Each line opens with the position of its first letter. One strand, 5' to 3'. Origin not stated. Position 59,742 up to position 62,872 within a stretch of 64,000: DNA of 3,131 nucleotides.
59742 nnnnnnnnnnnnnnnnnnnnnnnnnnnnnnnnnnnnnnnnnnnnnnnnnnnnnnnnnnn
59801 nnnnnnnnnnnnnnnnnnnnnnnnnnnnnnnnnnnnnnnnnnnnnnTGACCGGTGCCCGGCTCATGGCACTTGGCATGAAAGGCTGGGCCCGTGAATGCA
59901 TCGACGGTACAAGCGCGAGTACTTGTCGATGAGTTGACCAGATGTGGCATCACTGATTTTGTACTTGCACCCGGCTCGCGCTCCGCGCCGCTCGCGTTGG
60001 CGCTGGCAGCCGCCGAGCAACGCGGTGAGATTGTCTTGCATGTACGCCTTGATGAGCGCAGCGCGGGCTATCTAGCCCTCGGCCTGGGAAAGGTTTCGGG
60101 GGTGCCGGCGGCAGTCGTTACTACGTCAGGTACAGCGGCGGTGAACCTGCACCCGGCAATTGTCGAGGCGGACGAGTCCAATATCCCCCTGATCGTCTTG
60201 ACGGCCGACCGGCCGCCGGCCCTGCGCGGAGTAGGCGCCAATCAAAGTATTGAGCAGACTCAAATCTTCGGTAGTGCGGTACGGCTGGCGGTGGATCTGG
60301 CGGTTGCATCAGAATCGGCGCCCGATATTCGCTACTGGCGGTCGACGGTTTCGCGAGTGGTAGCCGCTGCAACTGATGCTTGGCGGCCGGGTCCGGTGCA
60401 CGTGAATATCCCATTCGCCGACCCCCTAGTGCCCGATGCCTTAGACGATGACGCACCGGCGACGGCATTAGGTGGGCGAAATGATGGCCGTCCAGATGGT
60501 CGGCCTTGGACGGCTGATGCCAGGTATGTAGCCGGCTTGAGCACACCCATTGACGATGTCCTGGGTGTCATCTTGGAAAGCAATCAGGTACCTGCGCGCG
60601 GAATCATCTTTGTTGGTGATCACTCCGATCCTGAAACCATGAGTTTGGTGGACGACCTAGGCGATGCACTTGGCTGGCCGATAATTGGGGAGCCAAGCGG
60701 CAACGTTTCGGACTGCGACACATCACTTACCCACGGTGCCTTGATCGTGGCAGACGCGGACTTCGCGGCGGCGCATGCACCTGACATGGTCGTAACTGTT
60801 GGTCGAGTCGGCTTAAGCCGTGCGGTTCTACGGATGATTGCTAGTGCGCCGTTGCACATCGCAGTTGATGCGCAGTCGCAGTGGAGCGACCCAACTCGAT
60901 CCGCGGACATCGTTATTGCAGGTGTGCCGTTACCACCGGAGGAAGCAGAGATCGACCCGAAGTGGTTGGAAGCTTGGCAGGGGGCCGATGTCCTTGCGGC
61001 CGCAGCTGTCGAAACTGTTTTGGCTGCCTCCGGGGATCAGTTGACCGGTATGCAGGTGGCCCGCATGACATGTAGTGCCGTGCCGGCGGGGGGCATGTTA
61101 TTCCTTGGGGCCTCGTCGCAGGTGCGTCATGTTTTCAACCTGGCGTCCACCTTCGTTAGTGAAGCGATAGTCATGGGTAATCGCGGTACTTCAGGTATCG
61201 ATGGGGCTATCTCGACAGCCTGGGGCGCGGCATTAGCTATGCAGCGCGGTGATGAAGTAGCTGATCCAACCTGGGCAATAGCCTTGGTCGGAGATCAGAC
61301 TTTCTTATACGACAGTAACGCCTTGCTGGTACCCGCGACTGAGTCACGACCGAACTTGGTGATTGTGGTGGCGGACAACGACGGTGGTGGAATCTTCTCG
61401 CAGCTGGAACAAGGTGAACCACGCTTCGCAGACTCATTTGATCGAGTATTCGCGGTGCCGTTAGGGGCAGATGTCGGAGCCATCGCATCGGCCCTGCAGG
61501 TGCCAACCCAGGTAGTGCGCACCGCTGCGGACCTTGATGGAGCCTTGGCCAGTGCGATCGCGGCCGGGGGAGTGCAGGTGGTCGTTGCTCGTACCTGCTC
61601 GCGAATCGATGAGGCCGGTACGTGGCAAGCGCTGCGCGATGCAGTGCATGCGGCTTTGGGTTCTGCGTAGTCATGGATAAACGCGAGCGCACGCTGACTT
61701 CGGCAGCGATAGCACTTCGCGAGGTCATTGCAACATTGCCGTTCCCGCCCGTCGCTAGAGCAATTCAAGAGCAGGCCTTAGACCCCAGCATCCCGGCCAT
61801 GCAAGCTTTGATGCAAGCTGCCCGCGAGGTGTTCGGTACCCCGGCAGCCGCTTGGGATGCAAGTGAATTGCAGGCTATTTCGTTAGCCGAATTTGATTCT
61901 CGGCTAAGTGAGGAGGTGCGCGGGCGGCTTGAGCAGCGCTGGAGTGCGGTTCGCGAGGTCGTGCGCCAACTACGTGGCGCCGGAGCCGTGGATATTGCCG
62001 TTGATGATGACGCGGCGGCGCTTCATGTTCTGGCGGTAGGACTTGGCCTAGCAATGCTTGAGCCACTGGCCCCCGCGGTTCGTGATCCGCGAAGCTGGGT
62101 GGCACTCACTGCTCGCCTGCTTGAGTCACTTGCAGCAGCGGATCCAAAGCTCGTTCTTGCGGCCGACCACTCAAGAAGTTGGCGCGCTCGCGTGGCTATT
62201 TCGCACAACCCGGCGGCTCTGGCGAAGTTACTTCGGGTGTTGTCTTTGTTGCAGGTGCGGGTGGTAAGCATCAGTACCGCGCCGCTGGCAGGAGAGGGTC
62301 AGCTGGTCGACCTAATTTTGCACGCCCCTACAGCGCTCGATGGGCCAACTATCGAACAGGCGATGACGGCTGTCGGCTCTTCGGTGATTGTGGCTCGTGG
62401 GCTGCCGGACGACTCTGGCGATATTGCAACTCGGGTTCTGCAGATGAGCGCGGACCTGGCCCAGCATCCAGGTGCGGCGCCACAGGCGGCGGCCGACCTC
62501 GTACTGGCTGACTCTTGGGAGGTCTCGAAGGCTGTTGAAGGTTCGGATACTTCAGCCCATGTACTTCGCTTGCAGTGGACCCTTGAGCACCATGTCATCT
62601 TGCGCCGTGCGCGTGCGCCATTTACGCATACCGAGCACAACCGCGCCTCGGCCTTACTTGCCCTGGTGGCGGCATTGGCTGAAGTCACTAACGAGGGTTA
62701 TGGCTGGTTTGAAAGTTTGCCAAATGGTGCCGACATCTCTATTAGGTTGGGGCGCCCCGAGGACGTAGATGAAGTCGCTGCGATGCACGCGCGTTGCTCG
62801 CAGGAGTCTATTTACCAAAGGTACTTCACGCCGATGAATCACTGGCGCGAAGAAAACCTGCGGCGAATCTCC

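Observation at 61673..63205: Large ACT-like + Pat-type GNAT protein inserted between menD and menF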

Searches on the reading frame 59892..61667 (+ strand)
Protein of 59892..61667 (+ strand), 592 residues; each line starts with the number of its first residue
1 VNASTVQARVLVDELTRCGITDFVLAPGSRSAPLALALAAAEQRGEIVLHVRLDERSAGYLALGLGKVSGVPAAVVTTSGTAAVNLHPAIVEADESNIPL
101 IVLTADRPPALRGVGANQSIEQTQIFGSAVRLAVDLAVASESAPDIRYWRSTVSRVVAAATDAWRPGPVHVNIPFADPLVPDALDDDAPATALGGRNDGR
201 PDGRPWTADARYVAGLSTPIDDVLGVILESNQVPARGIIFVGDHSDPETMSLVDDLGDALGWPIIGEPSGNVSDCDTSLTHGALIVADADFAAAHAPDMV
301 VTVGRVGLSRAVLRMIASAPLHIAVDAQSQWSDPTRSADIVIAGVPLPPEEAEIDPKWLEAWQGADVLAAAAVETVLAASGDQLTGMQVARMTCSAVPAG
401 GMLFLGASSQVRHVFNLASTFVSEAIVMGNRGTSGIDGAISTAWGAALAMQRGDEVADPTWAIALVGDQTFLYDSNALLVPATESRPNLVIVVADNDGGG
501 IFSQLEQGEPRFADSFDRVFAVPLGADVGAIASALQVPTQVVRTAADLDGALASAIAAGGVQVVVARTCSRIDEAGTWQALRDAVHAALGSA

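Call 11: search_protein_families(library=pfam, proteins=[window:59892-61667:+], max_evalue=0.00001)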
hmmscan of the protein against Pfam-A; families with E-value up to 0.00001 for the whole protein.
window:59892-61667:+ (592 aa): 2 families
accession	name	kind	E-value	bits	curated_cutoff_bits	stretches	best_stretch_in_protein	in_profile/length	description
PF02776.23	TPP_enzyme_N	-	2.7e-20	72.8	26.8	1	8-124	4-118/119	Thiamine pyrophosphate enzyme, N-terminal TPP binding domain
PF02775.26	TPP_enzyme_C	-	1.5e-07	31.8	21.9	1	439-565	33-150/151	Thiamine pyrophosphate enzyme, C-terminal TPP binding domain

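Call 57: search_protein_families(library=ncbifam, proteins=[window:59892-61667:+], max_evalue=1e-10)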
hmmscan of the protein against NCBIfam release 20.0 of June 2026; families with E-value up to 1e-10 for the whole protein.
window:59892-61667:+ (592 aa): 8 families
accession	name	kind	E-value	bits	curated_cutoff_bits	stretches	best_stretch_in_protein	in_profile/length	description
TIGR00173.1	menD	equivalog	1.7e-110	370.3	244.2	1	7-448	2-434/435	2-succinyl-5-enolpyruvyl-6-hydroxy-3-cyclohexene-1-carboxylic-acid synthase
NF006016.1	PRK08155.1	equivalog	1e-15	57.2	870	1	7-174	5-161/554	acetolactate synthase large subunit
NF005712.0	PRK07524.1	subfamily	1.2e-13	50.4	500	0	7-175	5-164/536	5-guanidino-2-oxopentanoate decarboxylase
NF006052.0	PRK08199.1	subfamily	5.5e-13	48.1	539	0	5-174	8-166/559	thiamine pyrophosphate protein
NF006187.0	PRK08322.1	equivalog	5.7e-12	44.8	509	0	10-174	7-159/548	acetolactate synthase large subunit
NF005039.0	PRK06456.1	equivalog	6.8e-12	44.6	868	1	7-174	4-163/572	acetolactate synthase large subunit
TIGR00118.1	acolac_lg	equivalog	7.5e-12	44.5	538.35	0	8-174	4-158/557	biosynthetic-type acetolactate synthase large subunit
NF005651.0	PRK07418.1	subfamily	4.1e-11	41.8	942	0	6-174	20-180/617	acetolactate synthase large subunit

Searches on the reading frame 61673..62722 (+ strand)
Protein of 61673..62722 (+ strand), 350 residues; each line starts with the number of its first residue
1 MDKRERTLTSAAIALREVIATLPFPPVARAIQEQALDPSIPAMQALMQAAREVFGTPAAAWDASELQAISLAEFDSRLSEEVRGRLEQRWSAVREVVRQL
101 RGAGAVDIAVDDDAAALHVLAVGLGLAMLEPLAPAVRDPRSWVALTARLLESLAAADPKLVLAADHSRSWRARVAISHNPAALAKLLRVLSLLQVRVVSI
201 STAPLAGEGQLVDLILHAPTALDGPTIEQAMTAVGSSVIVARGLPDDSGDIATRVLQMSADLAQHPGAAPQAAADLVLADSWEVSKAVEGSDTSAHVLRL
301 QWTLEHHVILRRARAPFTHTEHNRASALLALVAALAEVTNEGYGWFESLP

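Call 17: search_protein_representatives(protein=window:61673-62722:+)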
Query: 350 residues. Proteins with E-value up to 0.001 (for the whole library): 59; up to 1e-10: 28; up to 1e-30: 14. The best 59 are listed.
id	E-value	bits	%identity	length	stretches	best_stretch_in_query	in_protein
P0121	7.5e-91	321.6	52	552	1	14-349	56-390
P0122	1.5e-82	294.4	52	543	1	5-348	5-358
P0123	1.1e-81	291.4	50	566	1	14-345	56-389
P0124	2.1e-74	267.6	47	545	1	4-350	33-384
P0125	4.2e-55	204.2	40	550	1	14-349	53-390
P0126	3.9e-52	194.4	40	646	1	29-348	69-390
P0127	4.3e-51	191.0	88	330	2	273-350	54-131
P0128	3.4e-48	181.5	52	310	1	14-205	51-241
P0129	5.5e-47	177.5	38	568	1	6-349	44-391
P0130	4.2e-36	141.7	34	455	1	16-313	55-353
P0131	2.2e-35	139.4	57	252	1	14-153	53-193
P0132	4.1e-33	131.9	46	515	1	134-348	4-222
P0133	1.9e-32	129.7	51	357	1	205-350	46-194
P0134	2.0e-31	126.3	36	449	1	39-294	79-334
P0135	1.4e-29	120.4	46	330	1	187-341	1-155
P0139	1.7e-21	93.8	40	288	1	168-329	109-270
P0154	7.3e-08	49.0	31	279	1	162-332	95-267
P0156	3.8e-07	46.6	32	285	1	163-335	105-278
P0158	1.0e-06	45.2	32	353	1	169-338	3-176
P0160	1.5e-06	44.6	32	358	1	168-336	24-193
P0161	1.6e-06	44.5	27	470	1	176-337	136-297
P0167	1.5e-05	41.4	30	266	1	166-336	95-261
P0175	1.9e-04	37.8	30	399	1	169-335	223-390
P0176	1.9e-04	37.7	29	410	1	134-336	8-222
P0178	8.4e-04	35.6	34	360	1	170-343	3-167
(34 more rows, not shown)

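Call 18: search_protein_families(library=pfam, proteins=[P0154, P0156, P0158, P0160, P0161, P0167, P0175, P0176, P0178, P0139], max_evalue=0.01)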
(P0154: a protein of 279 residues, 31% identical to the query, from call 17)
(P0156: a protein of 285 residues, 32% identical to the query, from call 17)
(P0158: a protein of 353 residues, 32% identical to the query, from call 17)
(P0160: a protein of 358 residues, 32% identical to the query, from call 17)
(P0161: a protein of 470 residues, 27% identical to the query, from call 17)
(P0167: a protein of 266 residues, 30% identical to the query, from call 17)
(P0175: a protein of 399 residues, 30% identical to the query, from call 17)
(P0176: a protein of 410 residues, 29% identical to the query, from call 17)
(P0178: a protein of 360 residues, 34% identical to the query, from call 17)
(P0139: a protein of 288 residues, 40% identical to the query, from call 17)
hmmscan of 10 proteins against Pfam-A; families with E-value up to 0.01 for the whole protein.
P0154 (279 aa): 3 families
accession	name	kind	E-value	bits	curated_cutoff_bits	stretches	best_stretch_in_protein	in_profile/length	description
PF01842.31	ACT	-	6.6e-08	32.6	27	1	104-146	2-43/66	ACT domain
PF13291.12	ACT_4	-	0.0029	18.7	27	1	104-143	8-48/80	ACT domain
PF22629.2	ACT_AHAS_ss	-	0.0035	17.9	27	1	107-140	3-36/67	AHAS small subunit-like ACT domain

P0156 (285 aa): 2 families
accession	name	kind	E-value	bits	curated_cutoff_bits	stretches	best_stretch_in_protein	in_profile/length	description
PF01842.31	ACT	-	6.5e-05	23.1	27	1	117-168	6-58/66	ACT domain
PF15125.11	TMEM238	-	0.0098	16.5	27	0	28-74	6-51/64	TMEM238 protein family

P0158 (353 aa): 4 families
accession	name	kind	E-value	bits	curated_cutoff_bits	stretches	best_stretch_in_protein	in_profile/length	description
PF13302.13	Acetyltransf_3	-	3.8e-07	31.3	25.4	1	194-326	2-137/138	Acetyltransferase (GNAT) domain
PF00583.31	Acetyltransf_1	-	1.1e-06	29.3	20.7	1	239-325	28-115/116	Acetyltransferase (GNAT) family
PF13508.13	Acetyltransf_7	-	0.00015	22.5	27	1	247-304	6-63/84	Acetyltransferase (GNAT) domain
PF01842.31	ACT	-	0.0035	17.6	27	1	6-36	3-33/66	ACT domain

P0160 (358 aa): 7 families
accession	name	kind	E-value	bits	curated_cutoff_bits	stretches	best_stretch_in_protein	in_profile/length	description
PF00583.31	Acetyltransf_1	-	2.4e-10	41.1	20.7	1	241-330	18-111/116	Acetyltransferase (GNAT) family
PF01842.31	ACT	-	2.2e-07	31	27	1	27-72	2-47/66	ACT domain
PF13508.13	Acetyltransf_7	-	1.2e-06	29.3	27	1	257-320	4-68/84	Acetyltransferase (GNAT) domain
PF13302.13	Acetyltransf_3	-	2e-06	29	25.4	1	208-334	3-136/138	Acetyltransferase (GNAT) domain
PF13673.13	Acetyltransf_10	-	0.0032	17.9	23.6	1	245-318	20-91/128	Acetyltransferase (GNAT) domain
PF22629.2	ACT_AHAS_ss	-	0.0057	17.2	27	1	28-83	1-56/67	AHAS small subunit-like ACT domain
PF13480.13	Acetyltransf_6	-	0.0059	17.2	22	1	211-319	24-136/143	Acetyltransferase (GNAT) domain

P0161 (470 aa): 4 families
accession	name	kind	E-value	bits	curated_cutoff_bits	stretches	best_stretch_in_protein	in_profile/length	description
PF00583.31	Acetyltransf_1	-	1.4e-08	35.4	20.7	1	360-445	28-115/116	Acetyltransferase (GNAT) family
PF13302.13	Acetyltransf_3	-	7.4e-07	30.4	25.4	1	315-447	1-138/138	Acetyltransferase (GNAT) domain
PF13508.13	Acetyltransf_7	-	0.00071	20.3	27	1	368-424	5-63/84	Acetyltransferase (GNAT) domain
PF01842.31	ACT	-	0.0016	18.7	27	1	135-191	6-61/66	ACT domain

P0167 (266 aa): 1 family
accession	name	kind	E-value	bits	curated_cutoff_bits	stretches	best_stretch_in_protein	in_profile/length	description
PF01842.31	ACT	-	0.00016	21.8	27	1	100-148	2-50/66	ACT domain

P0175 (399 aa): 1 family
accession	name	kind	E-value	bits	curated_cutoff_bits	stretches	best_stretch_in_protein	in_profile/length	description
PF17645.6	Amdase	-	3.3e-28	99.3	25.9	1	28-197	46-219/228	Arylmalonate decarboxylase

P0176 (410 aa): 4 families
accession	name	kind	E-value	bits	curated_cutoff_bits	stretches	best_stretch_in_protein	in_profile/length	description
PF00583.31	Acetyltransf_1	-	1e-08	35.9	20.7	1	295-368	38-115/116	Acetyltransferase (GNAT) family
PF13508.13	Acetyltransf_7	-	2.5e-05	25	27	1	298-350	11-66/84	Acetyltransferase (GNAT) domain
PF13302.13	Acetyltransf_3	-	0.00019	22.5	25.4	1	302-369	66-137/138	Acetyltransferase (GNAT) domain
PF01842.31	ACT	-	0.0011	19.2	27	1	49-81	6-38/66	ACT domain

P0178 (360 aa): 5 families
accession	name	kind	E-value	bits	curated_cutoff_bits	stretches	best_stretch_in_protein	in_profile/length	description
PF00583.31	Acetyltransf_1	-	2.4e-13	50.8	20.7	1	221-310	24-115/116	Acetyltransferase (GNAT) family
PF13302.13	Acetyltransf_3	-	1.5e-09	39.1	25.4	1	183-312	4-138/138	Acetyltransferase (GNAT) domain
PF13508.13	Acetyltransf_7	-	1.5e-09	38.5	27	1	232-290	4-63/84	Acetyltransferase (GNAT) domain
PF13673.13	Acetyltransf_10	-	2.4e-05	24.8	23.6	1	220-292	21-91/128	Acetyltransferase (GNAT) domain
PF01842.31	ACT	-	2.7e-05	24.3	27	1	5-41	3-39/66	ACT domain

P0139 (288 aa): 0 families

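Call 38: predict_structure(alignment_id=A3)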
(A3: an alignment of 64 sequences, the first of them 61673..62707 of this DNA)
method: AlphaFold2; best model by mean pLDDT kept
length: 345 residues; sequences in the alignment: 64
mean_pLDDT: 84.4   pTM: 0.69
mean pLDDT of the five models: 84.4, 83.2, 82.9, 81.5, 81.0
residues with pLDDT >= 90: 128; 70-90: 181; 50-70: 30; < 50: 6
segments of 3 or more residues with pLDDT < 50: 340-345
pLDDT, mean of each block of 10 residues (from residue 1): 89 95 94 95 90 84 94 97 96 95 85 92 87 77 74 74 72 91 91 91 85 91 89 87 71 66 75 81 85 85 87 80 79 68 39
secondary structure, 60 per line:
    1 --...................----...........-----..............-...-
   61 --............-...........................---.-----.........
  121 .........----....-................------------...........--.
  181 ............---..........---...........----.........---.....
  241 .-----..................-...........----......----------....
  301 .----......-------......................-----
elements in order: H3-21 H26-36 H42-55 H63-74 H76-102 H112-129 H134-137 H139-153 E167-177 H180-192 E196-205 E209-219 H224-232 E236-241 H247-264 H266-276 E281-286 E297-301 E306-311 H319-340

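Call 41: fold_search(model_id=the predicted structure, library=pdb)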
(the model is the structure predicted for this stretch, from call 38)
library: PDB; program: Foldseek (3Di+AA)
matches with E <= 10: 1310; with E <= 0.001: 0
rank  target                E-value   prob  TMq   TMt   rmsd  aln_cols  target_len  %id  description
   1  5jlp                  2.6e-03  1.00  0.20  0.18  11.7       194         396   14  Crystal structure of Mycobacterium avium SerB2 in complex with serine at ACT domain (released 2017-05-03)
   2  5is2                  3.0e-03  1.00  0.20  0.18  11.7       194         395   14  Crystal structure of Mycobacterium avium SerB2 at pH 6.6 (released 2016-04-27)
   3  2dt9_A                4.3e-03  0.99  0.19  0.39  12.4       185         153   11  Crystal structure of the regulatory subunit of aspartate kinase from Thermus flavus (released 2007-07-17)
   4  5it4                  4.7e-03  0.99  0.20  0.18  11.7       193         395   14  Crystal structure of Mycobacterium avium SerB2 mutant D343N (released 2016-04-27)
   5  5ypp_E                4.9e-03  1.00  0.20  0.67   6.8        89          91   11  Crystal structure of IlvN.Val-1a (released 2018-09-19)
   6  2nyi_A                4.9e-03  1.00  0.21  0.40  10.8       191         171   16  Crystal Structure of an Unknown Protein from Galdieria sulphuraria (released 2006-12-12)
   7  2nyi_B                5.2e-03  0.99  0.20  0.38  11.1       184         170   14  Crystal Structure of an Unknown Protein from Galdieria sulphuraria (released 2006-12-12)
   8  3ab4_A                5.2e-03  0.66  0.19  0.18  20.6       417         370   13  Crystal structure of feedback inhibition resistant mutant of aspartate kinase from Corynebacterium glutamicum in compl (released 2010-06-23)
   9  3ab2_L                5.8e-03  0.99  0.19  0.39  12.2       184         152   15  Crystal structure of aspartate kinase from Corynebacterium glutamicum in complex with threonine (released 2010-06-23)
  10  2lqj_MODEL_1_A        6.1e-03  1.00  0.21  0.67   2.4        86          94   13  Solution structure of the C-terminal domain of the MgtC protein from Mycobacterium tuberculosis (released 2012-03-21)
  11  5t41                  6.1e-03  0.99  0.20  0.18  11.9       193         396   14  Crystal structure of Mycobacterium avium SerB2 mutant S275A/R279A at pH 6.6 with ethylene glycol bound at ACT- I domain (released 2016-11-16)
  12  3ab4_B                6.7e-03  0.99  0.19  0.38  12.6       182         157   13  Crystal structure of feedback inhibition resistant mutant of aspartate kinase from Corynebacterium glutamicum in compl (released 2010-06-23)
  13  5it0                  6.7e-03  0.99  0.20  0.18  11.7       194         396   14  Crystal structure of Mycobacterium avium SerB2 mutant D343N/D347N (released 2016-04-27)
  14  3ab2_C                6.7e-03  0.54  0.19  0.17  19.4       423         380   11  Crystal structure of aspartate kinase from Corynebacterium glutamicum in complex with threonine (released 2010-06-23)
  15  3aaw_B                7.0e-03  0.99  0.19  0.37  13.2       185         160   14  Crystal structure of aspartate kinase from Corynebacterium glutamicum in complex with lysine and threonine (released 2010-06-23)
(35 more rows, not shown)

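Call 60: list_cluster_members(proteins=[P0178, P0160, P0158])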
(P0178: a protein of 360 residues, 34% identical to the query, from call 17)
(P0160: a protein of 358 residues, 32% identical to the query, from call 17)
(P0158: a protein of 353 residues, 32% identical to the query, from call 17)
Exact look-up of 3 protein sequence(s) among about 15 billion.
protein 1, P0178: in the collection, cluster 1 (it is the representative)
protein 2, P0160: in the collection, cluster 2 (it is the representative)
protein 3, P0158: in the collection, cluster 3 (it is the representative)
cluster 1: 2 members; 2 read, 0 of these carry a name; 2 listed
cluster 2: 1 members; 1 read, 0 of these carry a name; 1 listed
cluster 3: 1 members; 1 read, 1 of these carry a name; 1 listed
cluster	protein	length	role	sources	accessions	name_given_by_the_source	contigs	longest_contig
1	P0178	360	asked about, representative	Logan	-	-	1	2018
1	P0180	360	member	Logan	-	-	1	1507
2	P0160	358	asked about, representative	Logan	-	-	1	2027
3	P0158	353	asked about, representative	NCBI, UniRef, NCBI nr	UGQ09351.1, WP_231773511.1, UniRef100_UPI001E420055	GNAT family N-acetyltransferase [Yinghuangia sp. ASG 101] | GNAT family N-acetyltransferase n=1 Tax=Yinghuangia sp. ASG 101 TaxID=2896848 ...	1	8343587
